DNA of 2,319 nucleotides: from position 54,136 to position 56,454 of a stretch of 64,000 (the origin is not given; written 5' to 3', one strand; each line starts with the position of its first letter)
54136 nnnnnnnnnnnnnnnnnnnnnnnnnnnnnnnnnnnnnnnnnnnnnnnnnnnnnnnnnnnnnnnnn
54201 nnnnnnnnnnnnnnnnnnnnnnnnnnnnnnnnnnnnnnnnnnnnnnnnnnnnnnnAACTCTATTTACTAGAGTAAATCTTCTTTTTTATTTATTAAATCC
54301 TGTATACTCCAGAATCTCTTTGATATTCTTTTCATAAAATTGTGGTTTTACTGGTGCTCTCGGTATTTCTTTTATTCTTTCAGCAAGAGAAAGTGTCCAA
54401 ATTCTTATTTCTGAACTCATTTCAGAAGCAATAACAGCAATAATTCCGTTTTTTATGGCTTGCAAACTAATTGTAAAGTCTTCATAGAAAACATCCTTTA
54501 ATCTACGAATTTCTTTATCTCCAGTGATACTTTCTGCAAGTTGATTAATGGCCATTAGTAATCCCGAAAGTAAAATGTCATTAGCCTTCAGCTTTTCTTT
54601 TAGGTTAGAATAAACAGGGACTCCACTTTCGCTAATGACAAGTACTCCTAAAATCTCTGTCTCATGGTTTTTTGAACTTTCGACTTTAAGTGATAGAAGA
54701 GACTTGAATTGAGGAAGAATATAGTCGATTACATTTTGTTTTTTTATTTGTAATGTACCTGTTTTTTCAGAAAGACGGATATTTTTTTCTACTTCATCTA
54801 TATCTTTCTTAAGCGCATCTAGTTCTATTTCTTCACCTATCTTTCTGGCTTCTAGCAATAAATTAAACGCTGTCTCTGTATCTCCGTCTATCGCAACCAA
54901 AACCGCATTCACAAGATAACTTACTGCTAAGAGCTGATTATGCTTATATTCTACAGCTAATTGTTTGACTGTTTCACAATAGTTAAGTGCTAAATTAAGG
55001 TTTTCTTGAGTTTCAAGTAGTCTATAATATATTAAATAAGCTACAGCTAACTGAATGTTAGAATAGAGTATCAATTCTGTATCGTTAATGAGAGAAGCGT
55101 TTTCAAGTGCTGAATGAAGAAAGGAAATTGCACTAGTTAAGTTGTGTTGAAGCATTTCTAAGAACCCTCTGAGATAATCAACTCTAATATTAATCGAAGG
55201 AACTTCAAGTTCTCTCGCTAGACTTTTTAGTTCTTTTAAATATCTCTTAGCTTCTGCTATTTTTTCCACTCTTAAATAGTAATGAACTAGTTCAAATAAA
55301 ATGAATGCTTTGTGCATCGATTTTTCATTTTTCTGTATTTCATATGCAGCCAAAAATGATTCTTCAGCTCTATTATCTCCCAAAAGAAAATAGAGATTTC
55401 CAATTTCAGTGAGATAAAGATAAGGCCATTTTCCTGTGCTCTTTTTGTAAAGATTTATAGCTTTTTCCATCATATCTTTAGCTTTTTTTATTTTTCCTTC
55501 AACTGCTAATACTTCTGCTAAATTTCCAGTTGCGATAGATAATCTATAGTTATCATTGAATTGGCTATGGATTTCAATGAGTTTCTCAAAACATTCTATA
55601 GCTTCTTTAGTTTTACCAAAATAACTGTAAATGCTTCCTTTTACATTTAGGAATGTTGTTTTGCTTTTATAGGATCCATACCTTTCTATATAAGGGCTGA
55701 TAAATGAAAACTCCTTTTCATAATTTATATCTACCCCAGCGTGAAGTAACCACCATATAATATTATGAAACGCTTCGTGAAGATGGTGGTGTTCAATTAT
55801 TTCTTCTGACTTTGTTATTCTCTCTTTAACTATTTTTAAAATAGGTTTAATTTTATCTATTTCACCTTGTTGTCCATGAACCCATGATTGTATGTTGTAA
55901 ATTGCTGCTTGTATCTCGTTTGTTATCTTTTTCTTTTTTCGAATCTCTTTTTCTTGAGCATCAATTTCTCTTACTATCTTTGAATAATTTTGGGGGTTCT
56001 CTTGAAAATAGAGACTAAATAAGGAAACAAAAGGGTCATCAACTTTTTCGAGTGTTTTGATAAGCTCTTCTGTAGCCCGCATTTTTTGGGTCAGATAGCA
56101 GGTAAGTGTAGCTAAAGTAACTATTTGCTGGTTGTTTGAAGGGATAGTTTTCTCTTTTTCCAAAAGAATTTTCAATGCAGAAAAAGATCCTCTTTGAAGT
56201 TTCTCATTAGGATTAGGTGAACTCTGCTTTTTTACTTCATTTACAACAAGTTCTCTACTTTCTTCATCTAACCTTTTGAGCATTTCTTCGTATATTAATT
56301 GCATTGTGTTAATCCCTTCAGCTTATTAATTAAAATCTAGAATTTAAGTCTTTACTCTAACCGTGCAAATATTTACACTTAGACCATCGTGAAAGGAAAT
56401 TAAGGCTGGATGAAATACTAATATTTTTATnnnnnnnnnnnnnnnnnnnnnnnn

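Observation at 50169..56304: Two roadblock/LC7-like proteins: a standalone one with a basic tail, and a TPR-roadblock fusion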

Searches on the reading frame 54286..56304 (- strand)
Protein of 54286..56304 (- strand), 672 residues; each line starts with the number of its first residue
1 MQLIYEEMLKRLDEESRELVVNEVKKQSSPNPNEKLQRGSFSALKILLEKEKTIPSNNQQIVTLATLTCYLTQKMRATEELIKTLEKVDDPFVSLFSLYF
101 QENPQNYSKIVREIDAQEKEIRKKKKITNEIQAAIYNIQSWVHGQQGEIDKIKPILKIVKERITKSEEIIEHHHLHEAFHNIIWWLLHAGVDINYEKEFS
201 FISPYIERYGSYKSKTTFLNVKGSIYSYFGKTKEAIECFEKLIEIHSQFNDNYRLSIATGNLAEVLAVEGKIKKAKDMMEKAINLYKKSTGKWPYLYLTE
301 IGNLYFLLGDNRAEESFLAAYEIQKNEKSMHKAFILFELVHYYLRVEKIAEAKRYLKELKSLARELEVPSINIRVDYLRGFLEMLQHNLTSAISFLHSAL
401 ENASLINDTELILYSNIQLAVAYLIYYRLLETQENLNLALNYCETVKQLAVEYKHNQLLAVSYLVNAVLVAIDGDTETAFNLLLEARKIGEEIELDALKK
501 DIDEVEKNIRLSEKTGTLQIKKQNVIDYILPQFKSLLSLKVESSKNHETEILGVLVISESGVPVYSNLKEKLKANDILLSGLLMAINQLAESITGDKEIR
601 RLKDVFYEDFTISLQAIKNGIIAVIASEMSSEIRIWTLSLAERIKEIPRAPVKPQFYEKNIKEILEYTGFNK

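Call 3: search_protein_families(library=pfam, proteins=[window:54286-56304:-], max_evalue=1)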
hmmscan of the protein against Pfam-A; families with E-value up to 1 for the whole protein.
window:54286-56304:- (672 aa): 18 families
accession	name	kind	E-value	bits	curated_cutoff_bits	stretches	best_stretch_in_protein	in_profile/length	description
PF13424.12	TPR_12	-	4e-18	65.8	30.1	3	220-288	8-77/77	Tetratricopeptide repeat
PF17874.7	TPR_MalT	-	2.4e-11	43.9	45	1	216-491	40-311/336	MalT-like TPR region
PF13181.12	TPR_8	-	2.3e-07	30.9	25.7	1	219-245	4-30/34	Tetratricopeptide repeat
PF07719.23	TPR_2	-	1.1e-05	25.6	27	1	219-245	4-30/34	Tetratricopeptide repeat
PF00515.34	TPR_1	-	5.3e-05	23.3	27.8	1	219-247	4-32/34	Tetratricopeptide repeat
PF13374.12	TPR_10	-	0.00019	21.8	27.5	0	219-246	5-32/42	Tetratricopeptide repeat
PF13174.12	TPR_6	-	0.00036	21.4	26.3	0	223-246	7-30/33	Tetratricopeptide repeat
PF13428.12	TPR_14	-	0.0017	19.3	23.5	0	262-291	7-36/44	Tetratricopeptide repeat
PF13176.12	TPR_7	-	0.002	18.5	27.9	1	223-252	6-35/36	Tetratricopeptide repeat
PF25064.1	ARM_TT21_5th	-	0.0027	18.4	27.8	0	335-401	37-100/117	TT21 fifth ARM repeats domain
PF25058.1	ARM_TT21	-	0.0036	17.7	27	2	379-484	13-118/155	Tetratricopeptide repeat protein 21 ARM repeat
PF10602.15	RPN7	-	0.0045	17.1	29.6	1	271-418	11-155/174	26S proteasome subunit RPN7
PF01535.26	PPR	-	0.065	14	25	0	225-244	9-28/31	PPR repeat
PF02845.22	CUE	-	0.066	13.3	21.1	1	465-485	20-40/42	CUE domain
PF14559.12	TPR_19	-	0.067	14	25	0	230-284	5-53/68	Tetratricopeptide repeat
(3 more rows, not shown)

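Call 4: search_protein_families(library=ncbifam, proteins=[window:54286-56304:-], max_evalue=1)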
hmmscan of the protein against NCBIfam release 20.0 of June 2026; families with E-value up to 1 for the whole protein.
window:54286-56304:- (672 aa): 8 families
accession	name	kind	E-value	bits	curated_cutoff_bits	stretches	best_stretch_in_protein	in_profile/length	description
NF047558.1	TPR_END_plus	domain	3.9e-06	26.7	32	0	261-288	4-31/56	TPR end-of-group domain-containing protein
NF040959.1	MamA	equivalog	0.00049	19.6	200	1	218-285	107-168/204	magnetosome protein MamA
NF011726.0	PRK15179.1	equivalog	0.0039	15.5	733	1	108-280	45-212/694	Vi polysaccharide biosynthesis protein TviE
NF033920.0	C39_PA2778_fam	equivalog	0.0074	15.7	150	1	221-285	195-253/255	PA2778 family cysteine peptidase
TIGR03903.1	TOMM_kin_cyc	equivalog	0.0082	14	705.75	1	324-499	967-1143/1267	TOMM system kinase/cyclase fusion protein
TIGR02795.1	tol_pal_ybgF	equivalog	0.013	16.1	90.1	0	223-290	46-110/119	tol-pal system protein YbgF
NF053617.1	SARPRegAfsRStmc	equivalog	0.019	12.9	1430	1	220-289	780-849/986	SARP-family global regulator AfsR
NF041717.1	HaaA_phane_TPR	equivalog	0.027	12.6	1125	1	219-369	715-868/882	cyclophane-containing RiPP biosynthesis TPR protein HaaT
